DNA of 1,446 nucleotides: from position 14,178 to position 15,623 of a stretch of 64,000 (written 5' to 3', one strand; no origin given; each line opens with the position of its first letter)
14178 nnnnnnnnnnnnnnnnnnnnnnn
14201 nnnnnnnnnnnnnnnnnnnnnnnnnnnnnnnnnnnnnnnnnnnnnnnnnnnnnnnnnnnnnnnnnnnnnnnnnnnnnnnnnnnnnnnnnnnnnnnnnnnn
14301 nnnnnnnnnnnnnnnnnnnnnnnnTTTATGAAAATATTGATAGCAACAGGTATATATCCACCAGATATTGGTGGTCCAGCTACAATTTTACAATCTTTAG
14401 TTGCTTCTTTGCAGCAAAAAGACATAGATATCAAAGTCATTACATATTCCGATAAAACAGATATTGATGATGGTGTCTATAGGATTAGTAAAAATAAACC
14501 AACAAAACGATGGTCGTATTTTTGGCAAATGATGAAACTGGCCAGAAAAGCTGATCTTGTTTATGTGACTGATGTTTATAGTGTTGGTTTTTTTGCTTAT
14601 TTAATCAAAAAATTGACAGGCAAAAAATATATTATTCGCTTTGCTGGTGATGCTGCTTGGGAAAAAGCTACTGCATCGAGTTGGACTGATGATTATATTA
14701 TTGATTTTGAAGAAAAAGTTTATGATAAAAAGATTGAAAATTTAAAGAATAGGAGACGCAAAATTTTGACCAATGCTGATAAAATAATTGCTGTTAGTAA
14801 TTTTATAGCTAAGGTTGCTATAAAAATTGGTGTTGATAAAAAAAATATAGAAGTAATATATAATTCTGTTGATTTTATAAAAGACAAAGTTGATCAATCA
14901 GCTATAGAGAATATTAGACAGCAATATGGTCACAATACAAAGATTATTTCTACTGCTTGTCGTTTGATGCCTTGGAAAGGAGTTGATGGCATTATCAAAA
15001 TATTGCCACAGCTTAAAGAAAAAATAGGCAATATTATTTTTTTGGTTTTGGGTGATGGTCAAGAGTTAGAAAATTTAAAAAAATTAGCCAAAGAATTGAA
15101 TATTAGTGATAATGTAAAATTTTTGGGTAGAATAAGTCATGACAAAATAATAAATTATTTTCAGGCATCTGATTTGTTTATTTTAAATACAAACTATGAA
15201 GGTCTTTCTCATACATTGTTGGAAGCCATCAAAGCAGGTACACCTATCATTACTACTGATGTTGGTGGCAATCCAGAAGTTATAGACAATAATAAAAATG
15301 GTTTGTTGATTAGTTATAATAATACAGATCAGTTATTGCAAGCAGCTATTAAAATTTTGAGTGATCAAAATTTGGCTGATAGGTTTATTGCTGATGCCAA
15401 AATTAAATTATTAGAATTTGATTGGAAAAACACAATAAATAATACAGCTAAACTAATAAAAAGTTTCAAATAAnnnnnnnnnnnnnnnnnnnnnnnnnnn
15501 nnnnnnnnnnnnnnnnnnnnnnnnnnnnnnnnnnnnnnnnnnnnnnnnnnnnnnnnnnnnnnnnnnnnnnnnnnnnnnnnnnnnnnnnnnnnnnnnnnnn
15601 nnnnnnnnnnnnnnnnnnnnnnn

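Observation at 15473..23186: Tandemly duplicated [B12-binding radical SAM + GT4] modules inside a glycan operon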

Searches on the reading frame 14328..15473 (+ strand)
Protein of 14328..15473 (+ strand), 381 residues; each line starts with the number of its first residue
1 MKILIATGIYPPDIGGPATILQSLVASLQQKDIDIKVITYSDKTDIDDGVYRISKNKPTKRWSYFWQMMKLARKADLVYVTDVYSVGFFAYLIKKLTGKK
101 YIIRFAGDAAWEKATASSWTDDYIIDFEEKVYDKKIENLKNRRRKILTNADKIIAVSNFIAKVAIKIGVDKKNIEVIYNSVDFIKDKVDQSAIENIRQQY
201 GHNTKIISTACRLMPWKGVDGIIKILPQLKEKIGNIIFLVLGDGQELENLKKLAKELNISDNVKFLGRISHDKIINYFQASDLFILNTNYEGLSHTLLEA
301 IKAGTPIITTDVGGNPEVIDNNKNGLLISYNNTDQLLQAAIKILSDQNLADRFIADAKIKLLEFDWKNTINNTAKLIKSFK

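Call 4: search_protein_families(library=pfam, proteins=[window:14328-15473:+], max_evalue=0.01)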
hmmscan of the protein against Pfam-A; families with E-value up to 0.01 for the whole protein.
window:14328-15473:+ (381 aa): 7 families
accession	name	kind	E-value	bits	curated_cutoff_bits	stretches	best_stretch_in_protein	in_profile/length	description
PF00534.26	Glycos_transf_1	-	1.5e-44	152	26.4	1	194-358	3-170/172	Glycosyl transferases group 1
PF13692.12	Glyco_trans_1_4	-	3.8e-31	108.7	27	1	205-346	2-142/142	Glycosyl transferases group 1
PF13439.12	Glyco_transf_4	-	3.9e-16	60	28.5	1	14-182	1-167/170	Glycosyltransferase Family 4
PF13579.12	Glyco_trans_4_4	-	3.8e-08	34.3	29.7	1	15-179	1-157/158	Glycosyl transferase 4-like domain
PF13524.12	Glyco_trans_1_2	-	7e-05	23.2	25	1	228-367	8-136/144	Glycosyl transferase-like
PF13477.12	Glyco_trans_4_2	-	0.0017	19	23.4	1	22-116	14-117/139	Glycosyl transferase 4-like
PF20706.3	GT4-conflict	-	0.0068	15.9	26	1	140-322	137-323/385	Family 4 Glycosyltransferase in conflict systems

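Call 59: search_protein_families(library=ncbifam, proteins=[window:14328-15473:+], max_evalue=0.00001)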
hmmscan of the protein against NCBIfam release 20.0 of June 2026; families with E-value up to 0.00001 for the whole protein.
window:14328-15473:+ (381 aa): 42 families (the best 25 are shown)
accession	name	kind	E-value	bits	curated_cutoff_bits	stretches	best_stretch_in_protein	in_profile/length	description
TIGR03999.1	thiol_BshA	equivalog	5.2e-36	124.4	273.7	1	146-373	141-366/375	N-acetyl-alpha-D-glucosaminyl L-malate synthase BshA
TIGR03088.1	stp2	hypoth_equivalog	1.1e-29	103.6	409.05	1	143-375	130-368/374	TIGR03088 family PEP-CTERM/XrtA system glycosyltransferase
TIGR04063.1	stp3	hypoth_equivalog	2.4e-27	95.9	442.05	1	144-372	152-387/397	TIGR04063 family PEP-CTERM/XrtA system glycosyltransferase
NF041876.1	EPS_EpsE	equivalog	4.6e-25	88.7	400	1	157-361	170-376/389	exopolysaccharide biosynthesis GT4 family glycosyltransferase EpsE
NF047684.1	TeichurnBiosyTuaC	equivalog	1.1e-24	87.1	550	1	143-367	158-374/391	teichuronic acid biosynthesis protein TuaC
NF047880.1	glyco_SdgA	exception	1.9e-23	82.8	800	1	145-358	261-468/488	serine-aspartate repeat adhesin O-glycosyltransferase SdgA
NF038229.1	Glyco4_Geo_Pelo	equivalog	3.5e-23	82.1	400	1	136-358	96-313/338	GPMC system family 4 glycosyltransferase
NF007396.0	PRK09922.1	equivalog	6.1e-23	81.3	385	1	36-354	24-334/361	lipopolysaccharide 1,6-galactosyltransferase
TIGR03449.1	mycothiol_MshA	equivalog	6.3e-23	81.3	462.5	1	144-376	159-399/406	D-inositol-3-phosphate glycosyltransferase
NF050063.1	ProtGlycPglJ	equivalog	6.8e-23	81.5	500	1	136-370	129-356/363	N-acetylgalactosamine-N,N'-diacetylbacillosaminyl-diphospho-undecaprenol 4-alpha-N-acetylgalactosaminyltransferase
TIGR04157.1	glyco_rSAM_CFB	subfamily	1e-22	80.7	400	1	131-349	151-369/406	TIGR04157 family glycosyltransferase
TIGR02149.1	glgA_Coryne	subfamily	1.5e-22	80.2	302.4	1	146-378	141-388/391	glycogen synthase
NF047881.1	glyco_SdgB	exception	2.8e-20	72.4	800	1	138-374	260-490/496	serine-aspartate repeat adhesin O-glycosyltransferase SdgB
NF041010.1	glycosy_Agl16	equivalog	4.6e-20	71.8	575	1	139-378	123-349/352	glycosylation protein Agl16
NF011726.0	PRK15179.1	equivalog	1.5e-19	69.8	733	1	161-356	470-668/694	Vi polysaccharide biosynthesis protein TviE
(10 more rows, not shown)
